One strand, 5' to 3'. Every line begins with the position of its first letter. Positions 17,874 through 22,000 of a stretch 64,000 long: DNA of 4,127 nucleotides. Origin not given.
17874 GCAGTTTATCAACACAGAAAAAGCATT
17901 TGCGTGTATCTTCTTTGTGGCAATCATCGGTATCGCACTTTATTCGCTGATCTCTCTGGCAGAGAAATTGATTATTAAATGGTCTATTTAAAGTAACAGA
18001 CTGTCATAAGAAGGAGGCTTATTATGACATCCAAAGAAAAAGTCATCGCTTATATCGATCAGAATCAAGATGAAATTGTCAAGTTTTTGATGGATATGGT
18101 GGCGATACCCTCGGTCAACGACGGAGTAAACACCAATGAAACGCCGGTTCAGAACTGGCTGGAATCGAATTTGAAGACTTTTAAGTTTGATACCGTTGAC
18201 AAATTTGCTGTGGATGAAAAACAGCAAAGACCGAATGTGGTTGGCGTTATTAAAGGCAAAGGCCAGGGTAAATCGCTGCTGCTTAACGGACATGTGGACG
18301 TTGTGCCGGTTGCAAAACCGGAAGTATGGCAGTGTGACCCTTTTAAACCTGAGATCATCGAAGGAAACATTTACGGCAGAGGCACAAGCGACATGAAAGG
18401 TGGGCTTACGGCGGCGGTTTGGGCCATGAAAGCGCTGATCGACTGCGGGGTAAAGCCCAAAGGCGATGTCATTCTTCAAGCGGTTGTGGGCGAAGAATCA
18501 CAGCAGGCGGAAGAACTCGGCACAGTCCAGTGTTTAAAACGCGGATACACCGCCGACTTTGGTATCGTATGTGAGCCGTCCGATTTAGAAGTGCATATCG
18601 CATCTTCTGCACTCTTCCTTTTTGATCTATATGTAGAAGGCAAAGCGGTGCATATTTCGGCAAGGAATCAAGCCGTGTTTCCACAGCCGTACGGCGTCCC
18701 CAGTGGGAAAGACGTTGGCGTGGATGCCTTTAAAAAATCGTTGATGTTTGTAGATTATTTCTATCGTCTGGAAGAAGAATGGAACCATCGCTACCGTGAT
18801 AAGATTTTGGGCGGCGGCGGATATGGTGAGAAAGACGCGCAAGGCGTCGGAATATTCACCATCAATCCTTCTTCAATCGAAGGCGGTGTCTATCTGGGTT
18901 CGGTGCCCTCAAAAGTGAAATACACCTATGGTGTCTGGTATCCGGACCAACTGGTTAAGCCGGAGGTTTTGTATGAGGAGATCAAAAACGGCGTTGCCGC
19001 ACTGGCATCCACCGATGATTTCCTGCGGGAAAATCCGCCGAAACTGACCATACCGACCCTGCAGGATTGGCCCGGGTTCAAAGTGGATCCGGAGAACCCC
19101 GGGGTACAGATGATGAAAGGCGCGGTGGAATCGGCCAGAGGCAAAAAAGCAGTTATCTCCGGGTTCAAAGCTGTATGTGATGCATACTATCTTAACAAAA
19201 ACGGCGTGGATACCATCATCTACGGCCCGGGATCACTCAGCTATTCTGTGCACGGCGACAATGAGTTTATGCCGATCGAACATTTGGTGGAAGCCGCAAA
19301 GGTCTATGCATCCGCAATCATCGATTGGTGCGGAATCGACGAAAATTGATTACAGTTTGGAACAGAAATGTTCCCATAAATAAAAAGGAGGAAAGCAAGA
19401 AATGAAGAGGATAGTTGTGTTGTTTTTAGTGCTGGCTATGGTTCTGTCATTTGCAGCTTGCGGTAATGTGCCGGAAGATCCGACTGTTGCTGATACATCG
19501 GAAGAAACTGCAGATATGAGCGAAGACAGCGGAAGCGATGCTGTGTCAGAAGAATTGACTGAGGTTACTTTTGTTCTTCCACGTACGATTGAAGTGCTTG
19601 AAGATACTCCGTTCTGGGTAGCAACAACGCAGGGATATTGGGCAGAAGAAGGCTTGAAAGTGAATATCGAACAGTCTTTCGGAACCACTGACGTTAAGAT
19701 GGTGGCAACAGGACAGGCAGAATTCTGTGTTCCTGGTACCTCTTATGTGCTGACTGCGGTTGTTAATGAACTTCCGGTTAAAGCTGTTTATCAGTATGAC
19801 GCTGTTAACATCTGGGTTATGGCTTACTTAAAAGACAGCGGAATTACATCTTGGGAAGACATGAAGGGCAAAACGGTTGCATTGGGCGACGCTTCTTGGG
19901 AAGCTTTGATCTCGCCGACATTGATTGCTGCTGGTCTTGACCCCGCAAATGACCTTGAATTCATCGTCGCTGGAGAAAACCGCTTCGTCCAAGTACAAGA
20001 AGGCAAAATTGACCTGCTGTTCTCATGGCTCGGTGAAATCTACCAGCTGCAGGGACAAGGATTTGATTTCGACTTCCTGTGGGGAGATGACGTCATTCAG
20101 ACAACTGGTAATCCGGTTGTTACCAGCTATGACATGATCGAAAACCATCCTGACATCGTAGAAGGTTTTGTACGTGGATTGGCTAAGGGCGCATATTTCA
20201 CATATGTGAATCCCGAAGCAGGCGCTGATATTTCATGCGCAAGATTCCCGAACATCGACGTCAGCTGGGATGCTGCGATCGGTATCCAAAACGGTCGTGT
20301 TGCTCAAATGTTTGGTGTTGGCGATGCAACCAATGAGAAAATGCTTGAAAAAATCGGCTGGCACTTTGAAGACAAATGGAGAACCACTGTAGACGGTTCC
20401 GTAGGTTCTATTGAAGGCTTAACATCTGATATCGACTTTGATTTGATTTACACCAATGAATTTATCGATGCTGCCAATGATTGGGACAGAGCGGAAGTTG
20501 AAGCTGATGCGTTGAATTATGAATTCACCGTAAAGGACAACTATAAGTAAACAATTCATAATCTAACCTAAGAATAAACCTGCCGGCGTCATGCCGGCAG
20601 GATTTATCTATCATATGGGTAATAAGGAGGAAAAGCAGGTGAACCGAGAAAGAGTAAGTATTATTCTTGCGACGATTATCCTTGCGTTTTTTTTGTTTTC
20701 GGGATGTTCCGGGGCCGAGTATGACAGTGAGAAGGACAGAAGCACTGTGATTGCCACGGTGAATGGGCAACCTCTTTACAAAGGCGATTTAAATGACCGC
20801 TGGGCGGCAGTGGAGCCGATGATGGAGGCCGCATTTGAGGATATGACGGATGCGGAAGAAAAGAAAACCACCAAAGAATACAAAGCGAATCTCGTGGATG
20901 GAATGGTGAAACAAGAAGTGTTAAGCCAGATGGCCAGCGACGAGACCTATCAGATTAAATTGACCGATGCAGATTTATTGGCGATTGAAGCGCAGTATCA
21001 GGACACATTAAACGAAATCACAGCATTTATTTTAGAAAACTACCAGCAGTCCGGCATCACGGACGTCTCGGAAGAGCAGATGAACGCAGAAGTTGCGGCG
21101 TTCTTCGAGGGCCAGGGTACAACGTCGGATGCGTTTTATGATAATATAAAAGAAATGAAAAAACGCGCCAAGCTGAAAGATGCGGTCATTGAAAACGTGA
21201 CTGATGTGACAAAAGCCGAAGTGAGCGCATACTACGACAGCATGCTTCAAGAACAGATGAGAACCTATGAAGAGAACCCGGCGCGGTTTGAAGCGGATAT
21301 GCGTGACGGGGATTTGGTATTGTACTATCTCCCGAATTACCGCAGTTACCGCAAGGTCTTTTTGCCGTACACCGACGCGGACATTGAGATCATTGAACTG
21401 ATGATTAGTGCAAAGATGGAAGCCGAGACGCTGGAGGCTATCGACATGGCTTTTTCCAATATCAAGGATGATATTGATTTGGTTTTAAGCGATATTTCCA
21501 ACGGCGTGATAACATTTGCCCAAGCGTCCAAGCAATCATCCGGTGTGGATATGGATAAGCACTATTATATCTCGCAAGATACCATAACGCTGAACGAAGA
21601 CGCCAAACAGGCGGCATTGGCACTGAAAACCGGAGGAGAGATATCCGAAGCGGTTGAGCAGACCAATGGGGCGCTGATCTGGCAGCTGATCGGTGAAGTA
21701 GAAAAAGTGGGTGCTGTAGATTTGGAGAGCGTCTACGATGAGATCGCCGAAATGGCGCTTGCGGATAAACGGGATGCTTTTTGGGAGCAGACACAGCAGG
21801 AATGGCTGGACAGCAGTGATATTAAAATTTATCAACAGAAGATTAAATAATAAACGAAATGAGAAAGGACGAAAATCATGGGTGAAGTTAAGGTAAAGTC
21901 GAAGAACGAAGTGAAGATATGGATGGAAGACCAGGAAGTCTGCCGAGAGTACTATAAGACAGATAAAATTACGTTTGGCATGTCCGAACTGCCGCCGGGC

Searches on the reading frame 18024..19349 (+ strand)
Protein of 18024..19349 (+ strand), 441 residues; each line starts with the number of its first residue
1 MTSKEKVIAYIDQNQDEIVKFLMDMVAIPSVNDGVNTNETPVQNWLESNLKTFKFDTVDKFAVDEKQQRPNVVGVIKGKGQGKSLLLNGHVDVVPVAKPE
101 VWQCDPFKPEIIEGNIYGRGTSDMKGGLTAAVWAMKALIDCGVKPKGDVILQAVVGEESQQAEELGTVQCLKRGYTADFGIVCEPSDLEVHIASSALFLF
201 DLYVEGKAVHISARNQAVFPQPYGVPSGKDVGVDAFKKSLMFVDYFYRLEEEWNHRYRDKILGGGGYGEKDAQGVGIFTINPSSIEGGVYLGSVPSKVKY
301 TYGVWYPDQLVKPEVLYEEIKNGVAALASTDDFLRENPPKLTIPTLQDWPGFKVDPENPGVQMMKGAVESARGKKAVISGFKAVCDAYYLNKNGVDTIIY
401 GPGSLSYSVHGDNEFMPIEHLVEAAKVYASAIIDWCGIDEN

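Call 46: search_protein_families(library=pfam, proteins=[window:18024-19349:+], max_evalue=0.0001)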
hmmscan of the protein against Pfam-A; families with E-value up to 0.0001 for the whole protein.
window:18024-19349:+ (441 aa): 1 family
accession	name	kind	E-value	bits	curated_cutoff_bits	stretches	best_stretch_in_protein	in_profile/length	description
PF01546.33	Peptidase_M20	-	2.2e-32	113.1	24.6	1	86-432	1-204/206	Peptidase family M20/M25/M40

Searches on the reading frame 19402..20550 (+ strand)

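Call 46: search_protein_families(library=pfam, proteins=[window:19402-20550:+], max_evalue=0.0001)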
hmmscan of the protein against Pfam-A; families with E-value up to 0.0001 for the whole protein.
window:19402-20550:+ (382 aa): 1 family
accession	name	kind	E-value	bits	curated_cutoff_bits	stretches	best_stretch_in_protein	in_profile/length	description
PF09084.16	NMT1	-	1.3e-33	117.1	20.5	1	69-273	5-215/216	NMT1/THI5 like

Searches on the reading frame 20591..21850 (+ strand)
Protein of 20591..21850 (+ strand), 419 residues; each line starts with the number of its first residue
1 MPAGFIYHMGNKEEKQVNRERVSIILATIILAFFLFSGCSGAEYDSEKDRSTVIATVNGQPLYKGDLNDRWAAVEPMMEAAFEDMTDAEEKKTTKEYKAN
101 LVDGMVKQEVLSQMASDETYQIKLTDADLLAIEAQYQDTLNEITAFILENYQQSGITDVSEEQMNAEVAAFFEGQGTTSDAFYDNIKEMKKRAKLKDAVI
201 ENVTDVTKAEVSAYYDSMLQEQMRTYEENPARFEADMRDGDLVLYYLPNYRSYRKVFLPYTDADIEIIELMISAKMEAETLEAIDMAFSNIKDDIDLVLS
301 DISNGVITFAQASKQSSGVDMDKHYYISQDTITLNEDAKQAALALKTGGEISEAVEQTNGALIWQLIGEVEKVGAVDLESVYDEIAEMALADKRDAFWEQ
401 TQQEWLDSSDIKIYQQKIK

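Call 31: search_protein_families(library=pfam, proteins=[window:20591-21850:+], max_evalue=0.0001)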
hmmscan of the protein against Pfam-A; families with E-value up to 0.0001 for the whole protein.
window:20591-21850:+ (419 aa): 2 families
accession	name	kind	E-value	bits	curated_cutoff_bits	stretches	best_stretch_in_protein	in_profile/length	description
PF13624.11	SurA_N_3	-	6.1e-11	42.8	27.2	1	22-127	14-111/162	SurA-like N-terminal domain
PF13623.11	SurA_N_2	-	2e-07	31.4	28.5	1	22-132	8-118/145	SurA-like N-terminal domain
